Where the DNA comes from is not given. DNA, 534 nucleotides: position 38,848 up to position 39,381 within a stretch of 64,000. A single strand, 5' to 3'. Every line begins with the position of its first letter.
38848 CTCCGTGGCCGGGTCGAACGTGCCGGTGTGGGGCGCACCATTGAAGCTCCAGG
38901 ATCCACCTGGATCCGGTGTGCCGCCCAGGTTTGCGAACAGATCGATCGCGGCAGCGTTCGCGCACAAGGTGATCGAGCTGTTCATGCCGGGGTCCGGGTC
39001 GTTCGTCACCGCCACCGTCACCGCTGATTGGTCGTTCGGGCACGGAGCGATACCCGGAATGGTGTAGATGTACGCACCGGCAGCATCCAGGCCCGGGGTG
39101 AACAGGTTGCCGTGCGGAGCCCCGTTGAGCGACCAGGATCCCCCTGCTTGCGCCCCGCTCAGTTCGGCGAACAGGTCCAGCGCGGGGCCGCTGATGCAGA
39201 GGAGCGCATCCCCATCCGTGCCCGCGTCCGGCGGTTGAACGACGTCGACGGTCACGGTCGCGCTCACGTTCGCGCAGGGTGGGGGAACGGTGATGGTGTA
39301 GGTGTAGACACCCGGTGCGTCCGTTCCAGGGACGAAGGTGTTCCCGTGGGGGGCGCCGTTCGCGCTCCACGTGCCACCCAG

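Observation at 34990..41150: About 26 tandem 237-bp intragenic repeats with near-identical DNA copies and a two-repeat (about 474-bp) super-period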

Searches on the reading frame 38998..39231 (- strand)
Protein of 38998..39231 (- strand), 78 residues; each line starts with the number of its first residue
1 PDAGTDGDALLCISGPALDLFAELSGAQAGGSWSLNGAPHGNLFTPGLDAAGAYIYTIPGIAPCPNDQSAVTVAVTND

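Call 16: search_solved_structures(query=A1, max_evalue=10, show_alignments=2)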
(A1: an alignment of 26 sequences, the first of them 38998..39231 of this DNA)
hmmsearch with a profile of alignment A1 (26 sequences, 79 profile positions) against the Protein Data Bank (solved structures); distinct sequences matched with E-value up to 10: 9.
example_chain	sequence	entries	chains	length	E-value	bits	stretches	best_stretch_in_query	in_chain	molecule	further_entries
6nz0_Z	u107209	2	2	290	0.27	14.4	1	45-77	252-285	Dyslexia-associated protein KIAA0319-like protein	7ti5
2jet_C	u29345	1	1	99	0.42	13.8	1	8-57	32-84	CHYMOTRYPSINOGEN B CHAIN C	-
4uao_C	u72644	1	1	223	1.1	12.4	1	33-76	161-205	immunoglobulin R31C2 VH and CH1 regions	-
7zxf_B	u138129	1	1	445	1.2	12.3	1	33-77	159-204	85RF45.1 heavy chain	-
5fh9_A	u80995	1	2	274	1.4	12.1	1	15-56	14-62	Ferrous iron transport protein B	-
4ksd_B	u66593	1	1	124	1.5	12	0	37-60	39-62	R2 protein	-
6al0_H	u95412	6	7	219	7.1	9.8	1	33-76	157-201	Heavy chain of antigen binding fragment, Fab of NZ-1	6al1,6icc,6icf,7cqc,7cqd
8ipc_H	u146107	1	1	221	7.7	9.7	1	33-76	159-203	The recombinantly-expressed heavy chain of the monoclonal antibody NZ-1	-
4yny_A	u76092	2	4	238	7.7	9.7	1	33-76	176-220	Heavy chain of antigen binding fragment, Fab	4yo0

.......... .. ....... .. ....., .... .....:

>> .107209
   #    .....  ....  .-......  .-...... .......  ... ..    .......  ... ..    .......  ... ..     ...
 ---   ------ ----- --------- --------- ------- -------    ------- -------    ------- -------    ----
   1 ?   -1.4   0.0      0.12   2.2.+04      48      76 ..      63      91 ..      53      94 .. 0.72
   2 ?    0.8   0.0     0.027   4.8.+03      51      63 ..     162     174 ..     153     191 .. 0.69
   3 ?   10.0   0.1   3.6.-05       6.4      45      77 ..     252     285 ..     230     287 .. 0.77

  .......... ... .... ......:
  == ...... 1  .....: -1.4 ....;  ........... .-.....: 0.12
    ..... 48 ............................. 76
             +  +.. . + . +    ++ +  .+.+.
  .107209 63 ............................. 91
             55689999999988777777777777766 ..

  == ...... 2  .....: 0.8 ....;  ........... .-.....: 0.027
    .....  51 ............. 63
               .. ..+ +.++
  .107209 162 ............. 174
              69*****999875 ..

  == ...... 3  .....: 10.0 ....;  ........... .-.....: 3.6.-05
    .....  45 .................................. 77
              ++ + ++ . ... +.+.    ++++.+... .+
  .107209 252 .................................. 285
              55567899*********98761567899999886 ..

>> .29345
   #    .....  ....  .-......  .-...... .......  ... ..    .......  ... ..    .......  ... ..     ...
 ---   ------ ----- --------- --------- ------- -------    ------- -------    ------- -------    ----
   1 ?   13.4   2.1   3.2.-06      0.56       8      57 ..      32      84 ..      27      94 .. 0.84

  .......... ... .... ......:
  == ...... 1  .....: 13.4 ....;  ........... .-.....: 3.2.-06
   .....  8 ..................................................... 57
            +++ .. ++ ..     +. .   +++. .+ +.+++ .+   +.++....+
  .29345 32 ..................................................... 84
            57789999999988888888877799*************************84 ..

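Call 23: predict_structure(alignment_id=A1)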
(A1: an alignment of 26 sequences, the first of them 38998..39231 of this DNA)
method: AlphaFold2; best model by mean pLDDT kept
length: 78 residues; sequences in the alignment: 26
mean_pLDDT: 96.8   pTM: 0.84
mean pLDDT of the five models: 96.8, 96.2, 96.1, 95.4, 93.6
residues with pLDDT >= 90: 77; 70-90: 1; 50-70: 0; < 50: 0
segments of 3 or more residues with pLDDT < 50: none
pLDDT, mean of each block of 10 residues (from residue 1): 97 97 97 98 97 98 96 94
secondary structure, 60 per line:
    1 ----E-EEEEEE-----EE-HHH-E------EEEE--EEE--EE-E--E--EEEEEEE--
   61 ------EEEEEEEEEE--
elements in order: E7-12 E32-35 E38-40 E52-58 E67-76

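Call 24: search_protein_representatives(alignment_id=A1)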
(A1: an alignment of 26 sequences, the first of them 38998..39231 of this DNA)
Query: 26 sequences, 79 profile positions. Proteins with E-value up to 0.001 (for the whole library): 4970; up to 1e-10: 2565; up to 1e-30: 934. The best 150 are listed.
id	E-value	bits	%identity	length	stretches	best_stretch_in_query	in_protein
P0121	0.0e+00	2332.9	-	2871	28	2-78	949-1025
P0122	0.0e+00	2181.4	-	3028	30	1-78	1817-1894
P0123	0.0e+00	2058.9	-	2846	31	1-77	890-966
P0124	0.0e+00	2019.1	-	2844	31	1-79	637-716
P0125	0.0e+00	1806.9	-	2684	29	1-78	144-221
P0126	0.0e+00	1779.0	-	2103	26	1-76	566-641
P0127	0.0e+00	1695.6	-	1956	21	1-79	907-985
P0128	0.0e+00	1640.1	-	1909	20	1-77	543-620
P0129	0.0e+00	1631.7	-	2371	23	1-77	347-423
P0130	0.0e+00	1612.9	-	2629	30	2-78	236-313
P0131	0.0e+00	1603.2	-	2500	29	1-78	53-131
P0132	0.0e+00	1595.7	-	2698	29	1-78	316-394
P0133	0.0e+00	1469.8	-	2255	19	3-77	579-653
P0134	0.0e+00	1322.7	-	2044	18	1-77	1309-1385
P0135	0.0e+00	1235.6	-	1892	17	1-78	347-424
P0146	0.0e+00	1022.3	-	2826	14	1-78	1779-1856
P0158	2.9e-259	853.9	-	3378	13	2-77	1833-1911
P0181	9.7e-203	672.7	-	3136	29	1-77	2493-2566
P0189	1.3e-188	627.4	-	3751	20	11-78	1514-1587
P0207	2.6e-166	556.0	-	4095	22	1-78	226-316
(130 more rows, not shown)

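Call 27: search_protein_families(library=pfam, proteins=[P0121, P0158, P0189], max_evalue=0.001)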
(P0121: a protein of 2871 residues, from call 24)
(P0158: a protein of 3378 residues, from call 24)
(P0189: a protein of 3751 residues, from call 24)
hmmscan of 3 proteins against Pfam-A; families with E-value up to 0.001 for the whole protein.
P0121 (2871 aa): 2 families
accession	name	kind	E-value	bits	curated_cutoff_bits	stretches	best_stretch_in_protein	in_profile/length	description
PF13585.12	CHU_C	-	6.6e-14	52.2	27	1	2781-2867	2-84/86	CHU_C Type IX secretion signal domain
PF18911.6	PKD_4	-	1.7e-06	28.4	27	1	2610-2680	3-76/85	PKD domain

P0158 (3378 aa): 7 families
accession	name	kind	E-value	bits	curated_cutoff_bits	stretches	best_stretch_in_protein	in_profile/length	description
PF25778.1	DUF7948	-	9.6e-56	189.6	27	1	63-272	1-213/214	Domain of unknown function (DUF7948)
PF13585.12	CHU_C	-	3.1e-25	88.5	27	1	3285-3376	3-86/86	CHU_C Type IX secretion signal domain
PF18911.6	PKD_4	-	8.4e-12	45.4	27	1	789-835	24-70/85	PKD domain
PF00801.26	PKD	-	3.7e-10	40.1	23.5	1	786-837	14-69/80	PKD domain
PF06739.17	SBBP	-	2.1e-08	34.4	20.5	1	351-385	3-38/38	Beta-propeller repeat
PF21794.3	RAD51D_N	-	2.9e-06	27.8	27.3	0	994-1012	6-24/60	RAD51D, N-terminal domain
PF13620.12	CarboxypepD_reg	-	0.0003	21.5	32.3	0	1051-1095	32-76/82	Carboxypeptidase regulatory-like domain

P0189 (3751 aa): 6 families
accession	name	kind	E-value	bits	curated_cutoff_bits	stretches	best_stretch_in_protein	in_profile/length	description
PF22352.2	K319L-like_PKD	-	1.1e-28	99.5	27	0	2285-2361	2-84/84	K319L-like, PKD domain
PF13585.12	CHU_C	-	3.9e-16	59.4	27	1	3668-3744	3-86/86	CHU_C Type IX secretion signal domain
PF12527.13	DUF3727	-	1.1e-13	51.7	23.8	0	1216-1241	9-34/97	Protein of unknown function (DUF3727)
PF13573.12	SprB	-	1.2e-13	50.9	28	2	133-161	8-36/37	SprB repeat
PF25682.1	Phage_VG64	-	1.2e-07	32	27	0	1566-1590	13-37/127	Mycobacterium phage VG64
PF09912.14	DUF2141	-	6e-06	26.6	24.4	0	2997-3052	9-66/112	Uncharacterized protein conserved in bacteria (DUF2141)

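Call 28: fold_search(model_id=the predicted structure, library=pdb)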
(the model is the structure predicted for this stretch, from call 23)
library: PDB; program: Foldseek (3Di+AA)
matches with E <= 10: 753; with E <= 0.001: 0
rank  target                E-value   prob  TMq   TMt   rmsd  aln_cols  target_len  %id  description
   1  3knb_B                1.9e-02  0.84  0.41  0.35  10.7        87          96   20  Crystal structure of the titin C-terminus in complex with obscurin-like 1 (released 2009-12-01)
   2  2wwm_C                3.3e-02  0.85  0.46  0.38  10.5        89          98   20  Crystal structure of the Titin M10-Obscurin like 1 Ig complex in space group P1 (released 2010-02-16)
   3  2xot_A                4.9e-02  0.93  0.54  0.16   5.3        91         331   15  Crystal structure of neuronal leucine rich repeat protein AMIGO-1 (released 2011-09-21)
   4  2wp3_O                5.2e-02  0.77  0.45  0.38  10.6        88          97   20  Crystal structure of the Titin M10-Obscurin like 1 Ig complex (released 2010-02-16)
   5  9flv_A                5.5e-02  0.69  0.45  0.12   4.6        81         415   22  CryoEM structure of the fragment-5 (2393-2807) in the grappling hook protein A (GhpA) in the bacterium Aureispira sp.  (released 2024-10-16)
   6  2cr3_MODEL_1_A        6.7e-02  0.90  0.55  0.46   6.1        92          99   15  Solution structure of the first Ig-like domain of human fibroblast growth factor receptor 1 (released 2005-11-20)
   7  2xot_B                6.7e-02  0.75  0.48  0.14   5.8        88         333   22  Crystal structure of neuronal leucine rich repeat protein AMIGO-1 (released 2011-09-21)
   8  8fwg_K3               7.1e-02  0.33  0.33  0.16   7.0        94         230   12  Structure of neck and portal vertex of Agrobacterium phage Milano, C5 symmetry (released 2023-12-06)
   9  8fwc_0                8.1e-02  0.33  0.34  0.18   7.7        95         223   10  Collar sheath structure of Agrobacterium phage Milano (released 2023-12-06)
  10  5k70_C                9.2e-02  0.93  0.58  0.16   4.4        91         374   14  Sidekick-2 immunoglobulin domains 1-4 H18R/N22S mutant (released 2016-09-28)
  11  5oyj_D                1.3e-01  0.94  0.58  0.24   4.0        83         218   14  Crystal structure of VEGFR-2 domains 4-5 in complex with DARPin D4b (released 2018-03-14)
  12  4u7m                  1.3e-01  0.80  0.52  0.18   4.2        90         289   12  LRIG1 extracellular domain: Structure and Function Analysis (released 2015-04-08)
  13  2wwm_O                1.3e-01  0.47  0.42  0.35  10.8        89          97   20  Crystal structure of the Titin M10-Obscurin like 1 Ig complex in space group P1 (released 2010-02-16)
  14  7kpn_Z                1.4e-01  0.63  0.49  0.45   5.5        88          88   11  Adeno-associated virus serotype 5 in complex with the cellular receptor AAVR at 2.5 Angstroms resolution, AAV5 AAVR (released 2020-12-16)
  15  2wwk_O                1.4e-01  0.51  0.43  0.36  10.6        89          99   19  Crystal structure of the Titin M10-Obscurin like 1 Ig F17R mutant complex (released 2010-02-16)
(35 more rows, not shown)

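Call 64: list_cluster_members(proteins=[P0121, P0122, P0123, P0126, P0133, P0146, P0158, P0181, P0189, P0207])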
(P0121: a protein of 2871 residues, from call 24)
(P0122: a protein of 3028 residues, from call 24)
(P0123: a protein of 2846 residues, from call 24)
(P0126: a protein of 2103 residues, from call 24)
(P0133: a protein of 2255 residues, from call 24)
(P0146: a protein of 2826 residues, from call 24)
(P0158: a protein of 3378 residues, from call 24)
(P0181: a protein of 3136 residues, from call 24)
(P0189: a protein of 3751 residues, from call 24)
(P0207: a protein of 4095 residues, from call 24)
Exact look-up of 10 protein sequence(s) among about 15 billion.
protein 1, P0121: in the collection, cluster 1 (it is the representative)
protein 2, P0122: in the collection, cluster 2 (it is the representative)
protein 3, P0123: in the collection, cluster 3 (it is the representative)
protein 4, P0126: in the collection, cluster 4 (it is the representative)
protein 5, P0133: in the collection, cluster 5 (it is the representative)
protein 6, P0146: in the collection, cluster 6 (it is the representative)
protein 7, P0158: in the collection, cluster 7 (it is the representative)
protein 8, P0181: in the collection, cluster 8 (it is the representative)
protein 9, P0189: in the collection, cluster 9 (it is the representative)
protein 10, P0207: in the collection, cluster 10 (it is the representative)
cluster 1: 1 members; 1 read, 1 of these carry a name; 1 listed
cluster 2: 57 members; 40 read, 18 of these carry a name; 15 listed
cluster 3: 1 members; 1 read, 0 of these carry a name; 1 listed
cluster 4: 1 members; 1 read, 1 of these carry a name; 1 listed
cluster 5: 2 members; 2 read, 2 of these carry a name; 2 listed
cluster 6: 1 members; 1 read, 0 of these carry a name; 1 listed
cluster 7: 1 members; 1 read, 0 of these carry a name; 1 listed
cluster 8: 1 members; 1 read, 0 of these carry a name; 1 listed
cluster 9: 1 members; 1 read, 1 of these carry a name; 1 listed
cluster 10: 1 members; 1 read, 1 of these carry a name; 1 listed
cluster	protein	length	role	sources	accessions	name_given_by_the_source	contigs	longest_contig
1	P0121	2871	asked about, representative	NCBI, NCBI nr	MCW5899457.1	MAG: gliding motility-associated C-terminal domain-containing protein [Flavobacteriales ... | gliding motility-associated C-terminal domain-containing protein [Flavobacteriales ...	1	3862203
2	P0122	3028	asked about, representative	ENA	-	-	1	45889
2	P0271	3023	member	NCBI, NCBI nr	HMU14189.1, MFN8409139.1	MAG TPA: gliding motility-associated C-terminal domain-containing protein ... | gliding motility-associated C-terminal domain-containing protein [Flavobacteriales ...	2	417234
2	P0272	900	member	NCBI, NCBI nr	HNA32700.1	MAG TPA: hypothetical protein PL106_06225, partial [Flavobacteriales bacterium] | hypothetical protein [Flavobacteriales bacterium]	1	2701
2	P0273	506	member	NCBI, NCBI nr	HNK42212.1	MAG TPA: hypothetical protein PL002_13580, partial [Flavobacteriales bacterium] | hypothetical protein [Flavobacteriales bacterium]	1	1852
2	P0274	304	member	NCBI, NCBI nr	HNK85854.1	MAG TPA: hypothetical protein PKL41_11665, partial [Flavobacteriales bacterium] | hypothetical protein [Flavobacteriales bacterium]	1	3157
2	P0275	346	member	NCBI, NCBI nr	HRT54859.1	MAG TPA: hypothetical protein P5291_12295, partial [Flavobacteriales bacterium] | hypothetical protein [Flavobacteriales bacterium]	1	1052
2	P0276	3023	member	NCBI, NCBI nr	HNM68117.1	MAG TPA: gliding motility-associated C-terminal domain-containing protein ... | gliding motility-associated C-terminal domain-containing protein [Flavobacteriales ...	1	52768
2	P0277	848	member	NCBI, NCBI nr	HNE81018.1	MAG TPA: hypothetical protein PKX39_10580, partial [Flavobacteriales bacterium] | hypothetical protein [Flavobacteriales bacterium]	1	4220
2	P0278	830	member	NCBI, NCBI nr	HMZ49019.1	MAG TPA: hypothetical protein PLP28_08580, partial [Flavobacteriales bacterium] | hypothetical protein [Flavobacteriales bacterium]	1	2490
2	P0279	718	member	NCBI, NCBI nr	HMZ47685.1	MAG TPA: gliding motility-associated C-terminal domain-containing protein, partial ... | gliding motility-associated C-terminal domain-containing protein [Flavobacteriales ...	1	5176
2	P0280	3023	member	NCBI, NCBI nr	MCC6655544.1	MAG: gliding motility-associated C-terminal domain-containing protein [Flavobacteriales ... | gliding motility-associated C-terminal domain-containing protein [Flavobacteriales ...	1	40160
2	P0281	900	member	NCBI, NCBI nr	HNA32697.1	MAG TPA: hypothetical protein PL106_06210, partial [Flavobacteriales bacterium] | hypothetical protein [Flavobacteriales bacterium]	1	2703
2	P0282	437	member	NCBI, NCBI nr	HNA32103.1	MAG TPA: gliding motility-associated C-terminal domain-containing protein, partial ... | gliding motility-associated C-terminal domain-containing protein [Flavobacteriales ...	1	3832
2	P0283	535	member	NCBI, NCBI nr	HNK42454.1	MAG TPA: hypothetical protein PL002_14800, partial [Flavobacteriales bacterium] | hypothetical protein [Flavobacteriales bacterium]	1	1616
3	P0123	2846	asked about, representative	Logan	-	-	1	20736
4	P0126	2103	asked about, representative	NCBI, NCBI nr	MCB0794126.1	MAG: hypothetical protein KDB88_05270, partial [Flavobacteriales bacterium] | hypothetical protein [Flavobacteriales bacterium]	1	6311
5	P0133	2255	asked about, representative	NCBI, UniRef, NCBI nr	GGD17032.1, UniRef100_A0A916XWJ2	hypothetical protein GCM10011343_04790 [Flavobacterium orientale] | Ig-like domain-containing protein n=2 Tax=Flavobacterium orientale TaxID=1756020 ...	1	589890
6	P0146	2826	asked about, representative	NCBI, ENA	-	-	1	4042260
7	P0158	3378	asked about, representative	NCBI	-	-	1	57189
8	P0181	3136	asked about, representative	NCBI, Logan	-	-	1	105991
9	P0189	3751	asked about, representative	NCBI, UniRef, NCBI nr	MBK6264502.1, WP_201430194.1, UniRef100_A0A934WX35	gliding motility-associated C-terminal domain-containing protein [Marivirga sp. S37H4] | Gliding motility-associated C-terminal domain-containing protein n=1 Tax=Marivirga ... | gliding motility-associated C-terminal domain-containing protein [Marivirga aurantiaca]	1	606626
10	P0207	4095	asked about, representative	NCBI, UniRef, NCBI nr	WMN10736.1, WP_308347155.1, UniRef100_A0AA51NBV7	gliding motility-associated C-terminal domain-containing protein [Marivirga salinae] | Gliding motility-associated C-terminal domain-containing protein n=1 Tax=Marivirga ... | gliding motility-associated C-terminal domain-containing protein [Marivirga sp. BDSF4-3]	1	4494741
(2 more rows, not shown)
